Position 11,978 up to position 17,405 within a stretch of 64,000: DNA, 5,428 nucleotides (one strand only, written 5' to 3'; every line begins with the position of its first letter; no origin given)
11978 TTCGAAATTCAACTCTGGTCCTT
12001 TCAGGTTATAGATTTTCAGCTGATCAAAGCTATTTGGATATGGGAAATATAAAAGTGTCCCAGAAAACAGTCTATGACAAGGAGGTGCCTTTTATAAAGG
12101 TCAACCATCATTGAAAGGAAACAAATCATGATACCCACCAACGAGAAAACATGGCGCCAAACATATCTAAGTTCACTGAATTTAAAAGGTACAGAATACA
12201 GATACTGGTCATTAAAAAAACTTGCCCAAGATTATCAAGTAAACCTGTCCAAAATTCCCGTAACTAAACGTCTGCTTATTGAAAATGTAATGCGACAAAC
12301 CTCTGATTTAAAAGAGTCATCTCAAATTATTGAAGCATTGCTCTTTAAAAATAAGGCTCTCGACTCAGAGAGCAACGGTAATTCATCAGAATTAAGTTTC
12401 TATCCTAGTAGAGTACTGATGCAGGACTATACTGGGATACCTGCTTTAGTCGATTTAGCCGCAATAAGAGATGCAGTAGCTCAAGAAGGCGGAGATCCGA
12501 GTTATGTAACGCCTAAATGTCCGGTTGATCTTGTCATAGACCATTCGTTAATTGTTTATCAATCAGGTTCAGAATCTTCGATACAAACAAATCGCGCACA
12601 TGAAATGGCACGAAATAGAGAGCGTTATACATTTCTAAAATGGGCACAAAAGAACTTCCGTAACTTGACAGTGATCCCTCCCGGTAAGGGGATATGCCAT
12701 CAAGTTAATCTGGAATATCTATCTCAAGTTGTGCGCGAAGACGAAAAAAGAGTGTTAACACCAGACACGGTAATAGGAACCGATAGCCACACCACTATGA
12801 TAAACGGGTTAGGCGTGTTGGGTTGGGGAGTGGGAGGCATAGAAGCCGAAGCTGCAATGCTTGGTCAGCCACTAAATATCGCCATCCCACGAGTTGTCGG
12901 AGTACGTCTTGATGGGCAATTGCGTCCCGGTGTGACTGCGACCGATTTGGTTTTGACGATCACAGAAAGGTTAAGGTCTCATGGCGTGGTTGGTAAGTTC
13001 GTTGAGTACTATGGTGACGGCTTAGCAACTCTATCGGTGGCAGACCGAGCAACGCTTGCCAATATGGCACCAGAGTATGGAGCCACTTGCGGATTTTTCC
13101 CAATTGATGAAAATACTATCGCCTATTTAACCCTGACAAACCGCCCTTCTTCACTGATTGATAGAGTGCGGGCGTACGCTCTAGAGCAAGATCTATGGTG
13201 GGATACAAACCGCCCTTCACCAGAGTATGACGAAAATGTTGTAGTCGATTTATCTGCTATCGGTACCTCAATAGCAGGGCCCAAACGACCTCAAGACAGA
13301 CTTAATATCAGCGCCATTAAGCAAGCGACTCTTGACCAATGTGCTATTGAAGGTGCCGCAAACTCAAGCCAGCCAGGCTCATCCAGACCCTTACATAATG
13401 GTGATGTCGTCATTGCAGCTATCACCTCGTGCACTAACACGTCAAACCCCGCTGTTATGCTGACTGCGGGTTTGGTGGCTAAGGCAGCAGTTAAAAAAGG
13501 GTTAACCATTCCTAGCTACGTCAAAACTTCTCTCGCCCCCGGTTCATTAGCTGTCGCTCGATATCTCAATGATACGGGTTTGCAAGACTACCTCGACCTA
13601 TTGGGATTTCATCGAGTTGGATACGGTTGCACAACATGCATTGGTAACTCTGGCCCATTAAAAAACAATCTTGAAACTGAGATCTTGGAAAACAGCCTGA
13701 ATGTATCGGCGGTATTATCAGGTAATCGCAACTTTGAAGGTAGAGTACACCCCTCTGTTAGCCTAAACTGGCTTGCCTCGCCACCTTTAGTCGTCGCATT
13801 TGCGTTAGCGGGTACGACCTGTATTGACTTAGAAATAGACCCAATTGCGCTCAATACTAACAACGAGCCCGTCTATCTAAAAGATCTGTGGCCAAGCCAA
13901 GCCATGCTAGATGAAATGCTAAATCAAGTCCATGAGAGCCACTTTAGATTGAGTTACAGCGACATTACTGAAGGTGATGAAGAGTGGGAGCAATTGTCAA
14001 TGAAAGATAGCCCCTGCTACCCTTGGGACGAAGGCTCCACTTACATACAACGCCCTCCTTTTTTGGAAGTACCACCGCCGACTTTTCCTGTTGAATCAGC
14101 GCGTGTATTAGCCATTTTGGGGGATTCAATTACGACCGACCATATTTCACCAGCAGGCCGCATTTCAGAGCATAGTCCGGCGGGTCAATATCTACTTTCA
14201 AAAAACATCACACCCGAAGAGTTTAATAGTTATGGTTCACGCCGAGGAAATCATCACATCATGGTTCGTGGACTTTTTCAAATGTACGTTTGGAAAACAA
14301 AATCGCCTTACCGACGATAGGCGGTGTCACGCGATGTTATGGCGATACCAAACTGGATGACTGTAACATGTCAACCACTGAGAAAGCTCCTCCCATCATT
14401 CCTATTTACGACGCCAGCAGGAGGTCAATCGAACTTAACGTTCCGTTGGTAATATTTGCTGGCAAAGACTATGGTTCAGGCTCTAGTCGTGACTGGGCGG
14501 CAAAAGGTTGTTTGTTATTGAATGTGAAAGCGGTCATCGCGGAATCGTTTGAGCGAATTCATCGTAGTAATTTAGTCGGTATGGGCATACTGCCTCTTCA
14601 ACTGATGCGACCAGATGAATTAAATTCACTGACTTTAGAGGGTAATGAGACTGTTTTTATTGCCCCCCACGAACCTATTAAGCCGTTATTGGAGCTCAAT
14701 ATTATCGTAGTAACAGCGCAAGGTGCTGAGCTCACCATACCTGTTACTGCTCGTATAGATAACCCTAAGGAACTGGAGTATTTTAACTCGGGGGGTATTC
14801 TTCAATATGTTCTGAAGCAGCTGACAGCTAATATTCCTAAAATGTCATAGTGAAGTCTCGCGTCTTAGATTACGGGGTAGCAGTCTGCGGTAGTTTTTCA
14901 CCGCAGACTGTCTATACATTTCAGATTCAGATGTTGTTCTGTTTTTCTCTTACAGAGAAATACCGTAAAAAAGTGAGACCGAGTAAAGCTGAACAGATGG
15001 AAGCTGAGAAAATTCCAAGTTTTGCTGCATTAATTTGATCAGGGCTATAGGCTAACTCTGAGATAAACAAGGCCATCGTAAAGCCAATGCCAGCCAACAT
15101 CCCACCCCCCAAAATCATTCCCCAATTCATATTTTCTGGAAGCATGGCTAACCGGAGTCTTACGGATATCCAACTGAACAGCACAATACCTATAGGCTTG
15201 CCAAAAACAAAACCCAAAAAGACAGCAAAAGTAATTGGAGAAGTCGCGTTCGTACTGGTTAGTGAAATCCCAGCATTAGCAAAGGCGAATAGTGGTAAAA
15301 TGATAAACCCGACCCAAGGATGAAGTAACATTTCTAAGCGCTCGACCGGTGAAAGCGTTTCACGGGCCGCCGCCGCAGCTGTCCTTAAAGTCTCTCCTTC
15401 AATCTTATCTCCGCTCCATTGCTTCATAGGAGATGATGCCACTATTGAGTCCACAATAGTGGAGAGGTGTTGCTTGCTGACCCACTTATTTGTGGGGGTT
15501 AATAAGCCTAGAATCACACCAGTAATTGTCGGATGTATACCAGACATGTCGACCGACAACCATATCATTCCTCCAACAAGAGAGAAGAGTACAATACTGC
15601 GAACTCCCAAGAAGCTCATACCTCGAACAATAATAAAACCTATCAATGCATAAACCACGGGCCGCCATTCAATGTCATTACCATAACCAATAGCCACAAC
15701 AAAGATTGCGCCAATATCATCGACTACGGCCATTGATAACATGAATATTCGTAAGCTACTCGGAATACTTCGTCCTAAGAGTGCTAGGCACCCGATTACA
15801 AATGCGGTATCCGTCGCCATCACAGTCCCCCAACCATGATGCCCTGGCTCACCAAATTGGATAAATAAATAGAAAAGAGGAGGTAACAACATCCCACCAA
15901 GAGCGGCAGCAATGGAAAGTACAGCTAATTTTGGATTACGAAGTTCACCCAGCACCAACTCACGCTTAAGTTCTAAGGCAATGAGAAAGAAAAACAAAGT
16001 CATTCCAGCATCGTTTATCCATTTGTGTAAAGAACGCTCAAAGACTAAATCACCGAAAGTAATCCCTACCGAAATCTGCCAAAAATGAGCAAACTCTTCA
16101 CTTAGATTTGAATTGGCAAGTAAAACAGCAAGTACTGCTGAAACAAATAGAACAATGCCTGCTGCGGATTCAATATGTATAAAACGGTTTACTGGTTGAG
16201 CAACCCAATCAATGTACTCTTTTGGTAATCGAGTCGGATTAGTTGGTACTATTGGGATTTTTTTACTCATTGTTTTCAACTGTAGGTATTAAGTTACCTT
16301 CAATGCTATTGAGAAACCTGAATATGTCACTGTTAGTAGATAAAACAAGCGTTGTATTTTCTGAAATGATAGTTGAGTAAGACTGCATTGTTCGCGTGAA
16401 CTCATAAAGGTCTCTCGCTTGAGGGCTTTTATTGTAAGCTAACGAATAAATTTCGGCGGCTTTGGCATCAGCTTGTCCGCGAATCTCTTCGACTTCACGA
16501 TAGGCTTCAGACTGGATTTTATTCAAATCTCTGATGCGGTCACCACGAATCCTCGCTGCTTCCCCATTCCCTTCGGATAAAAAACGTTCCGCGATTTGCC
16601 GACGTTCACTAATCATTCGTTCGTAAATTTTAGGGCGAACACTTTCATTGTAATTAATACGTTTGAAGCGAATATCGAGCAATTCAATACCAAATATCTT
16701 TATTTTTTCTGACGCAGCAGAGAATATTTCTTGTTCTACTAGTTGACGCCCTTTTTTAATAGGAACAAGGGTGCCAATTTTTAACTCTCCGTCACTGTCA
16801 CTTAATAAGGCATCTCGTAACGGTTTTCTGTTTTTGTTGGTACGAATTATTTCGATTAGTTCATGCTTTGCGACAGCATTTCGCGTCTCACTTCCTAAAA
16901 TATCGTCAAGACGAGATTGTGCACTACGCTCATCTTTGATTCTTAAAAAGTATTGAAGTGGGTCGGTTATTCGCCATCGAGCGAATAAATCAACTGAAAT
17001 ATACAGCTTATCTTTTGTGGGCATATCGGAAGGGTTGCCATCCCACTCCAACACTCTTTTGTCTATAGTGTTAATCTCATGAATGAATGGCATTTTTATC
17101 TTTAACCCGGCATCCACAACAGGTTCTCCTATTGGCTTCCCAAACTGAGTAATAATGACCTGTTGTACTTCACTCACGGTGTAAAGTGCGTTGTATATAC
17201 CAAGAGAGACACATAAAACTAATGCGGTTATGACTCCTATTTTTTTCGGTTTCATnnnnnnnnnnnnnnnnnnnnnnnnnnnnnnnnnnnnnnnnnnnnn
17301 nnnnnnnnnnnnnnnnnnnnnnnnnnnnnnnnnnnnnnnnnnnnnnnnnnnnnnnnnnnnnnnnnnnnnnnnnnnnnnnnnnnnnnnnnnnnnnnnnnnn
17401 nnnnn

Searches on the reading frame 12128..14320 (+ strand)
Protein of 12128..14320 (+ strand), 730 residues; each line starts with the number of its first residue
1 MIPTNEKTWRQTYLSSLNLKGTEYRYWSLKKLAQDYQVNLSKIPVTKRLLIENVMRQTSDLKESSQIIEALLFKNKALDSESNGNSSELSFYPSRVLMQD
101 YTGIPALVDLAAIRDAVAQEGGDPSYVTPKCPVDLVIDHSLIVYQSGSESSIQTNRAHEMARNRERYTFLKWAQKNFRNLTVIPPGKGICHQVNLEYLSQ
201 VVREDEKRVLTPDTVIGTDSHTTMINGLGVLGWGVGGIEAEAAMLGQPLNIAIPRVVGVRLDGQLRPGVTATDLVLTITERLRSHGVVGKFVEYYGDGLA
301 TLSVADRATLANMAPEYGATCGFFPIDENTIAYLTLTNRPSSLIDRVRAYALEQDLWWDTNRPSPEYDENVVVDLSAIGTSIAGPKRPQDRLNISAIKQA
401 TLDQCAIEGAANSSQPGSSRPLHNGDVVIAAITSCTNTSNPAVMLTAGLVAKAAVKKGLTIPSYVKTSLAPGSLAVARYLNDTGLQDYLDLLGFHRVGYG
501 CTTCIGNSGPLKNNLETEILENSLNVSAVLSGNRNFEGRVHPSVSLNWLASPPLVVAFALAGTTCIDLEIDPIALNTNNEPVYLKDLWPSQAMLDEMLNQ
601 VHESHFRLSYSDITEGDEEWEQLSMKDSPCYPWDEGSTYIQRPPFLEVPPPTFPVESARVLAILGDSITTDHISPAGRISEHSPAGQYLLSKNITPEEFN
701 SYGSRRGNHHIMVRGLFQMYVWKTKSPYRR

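Call 71: search_protein_families(library=pfam, proteins=[window:12128-14320:+], max_evalue=0.00001)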
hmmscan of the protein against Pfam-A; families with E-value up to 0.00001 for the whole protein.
window:12128-14320:+ (730 aa): 1 family
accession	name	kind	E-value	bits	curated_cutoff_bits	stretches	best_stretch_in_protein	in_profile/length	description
PF00330.25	Aconitase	-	1.8e-159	532.1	28.7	1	85-562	12-463/463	Aconitase family (aconitate hydratase)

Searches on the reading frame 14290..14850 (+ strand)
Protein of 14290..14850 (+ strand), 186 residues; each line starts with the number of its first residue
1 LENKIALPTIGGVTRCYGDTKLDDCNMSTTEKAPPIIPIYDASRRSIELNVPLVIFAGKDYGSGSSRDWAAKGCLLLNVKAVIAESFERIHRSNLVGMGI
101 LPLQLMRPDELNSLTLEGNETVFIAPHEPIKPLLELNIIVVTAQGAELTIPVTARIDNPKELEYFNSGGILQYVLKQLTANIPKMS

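Call 71: search_protein_families(library=pfam, proteins=[window:14290-14850:+], max_evalue=0.00001)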
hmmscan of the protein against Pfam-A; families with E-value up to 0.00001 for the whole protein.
window:14290-14850:+ (186 aa): 1 family
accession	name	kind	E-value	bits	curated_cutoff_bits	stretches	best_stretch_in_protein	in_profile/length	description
PF00694.25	Aconitase_C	-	5.5e-25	88.7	22.8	1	27-106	50-129/131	Aconitase C-terminal domain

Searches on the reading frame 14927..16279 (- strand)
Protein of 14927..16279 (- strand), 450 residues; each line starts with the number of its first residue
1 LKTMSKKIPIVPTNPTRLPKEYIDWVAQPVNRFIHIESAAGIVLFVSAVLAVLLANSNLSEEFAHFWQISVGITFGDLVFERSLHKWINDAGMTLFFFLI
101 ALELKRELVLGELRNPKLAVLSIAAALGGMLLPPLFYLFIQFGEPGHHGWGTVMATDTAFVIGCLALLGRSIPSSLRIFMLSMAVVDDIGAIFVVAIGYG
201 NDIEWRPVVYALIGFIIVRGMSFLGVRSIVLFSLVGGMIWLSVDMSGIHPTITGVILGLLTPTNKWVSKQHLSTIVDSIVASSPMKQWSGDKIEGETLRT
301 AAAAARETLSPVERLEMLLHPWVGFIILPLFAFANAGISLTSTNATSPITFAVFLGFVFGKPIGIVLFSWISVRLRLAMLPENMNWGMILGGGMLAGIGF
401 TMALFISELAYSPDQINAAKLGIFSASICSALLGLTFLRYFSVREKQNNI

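Call 71: search_protein_families(library=pfam, proteins=[window:14927-16279:-], max_evalue=0.00001)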
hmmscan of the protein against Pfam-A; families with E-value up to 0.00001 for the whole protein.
window:14927-16279:- (450 aa): 1 family
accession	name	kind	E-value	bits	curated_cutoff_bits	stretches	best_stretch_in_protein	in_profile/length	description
PF06965.17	Na_H_antiport_1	-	1.2e-130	436.2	23.5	1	32-438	2-374/374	Na+/H+ antiporter 1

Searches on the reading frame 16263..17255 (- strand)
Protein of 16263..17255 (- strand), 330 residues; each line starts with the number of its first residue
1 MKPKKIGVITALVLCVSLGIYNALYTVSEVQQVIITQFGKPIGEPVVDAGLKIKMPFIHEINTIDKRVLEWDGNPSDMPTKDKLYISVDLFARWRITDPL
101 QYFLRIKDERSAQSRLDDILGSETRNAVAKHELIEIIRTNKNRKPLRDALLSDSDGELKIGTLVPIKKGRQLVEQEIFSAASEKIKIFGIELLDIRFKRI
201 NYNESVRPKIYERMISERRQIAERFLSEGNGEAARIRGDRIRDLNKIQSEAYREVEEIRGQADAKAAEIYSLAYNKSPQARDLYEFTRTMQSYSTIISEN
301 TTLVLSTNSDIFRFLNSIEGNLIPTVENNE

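Call 71: search_protein_families(library=pfam, proteins=[window:16263-17255:-], max_evalue=0.00001)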
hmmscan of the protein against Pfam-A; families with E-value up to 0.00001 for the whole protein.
window:16263-17255:- (330 aa): 1 family
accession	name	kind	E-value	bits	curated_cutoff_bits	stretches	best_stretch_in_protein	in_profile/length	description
PF01145.31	Band_7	-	2.4e-28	99.8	23.6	1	26-223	2-168/176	SPFH domain / Band 7 family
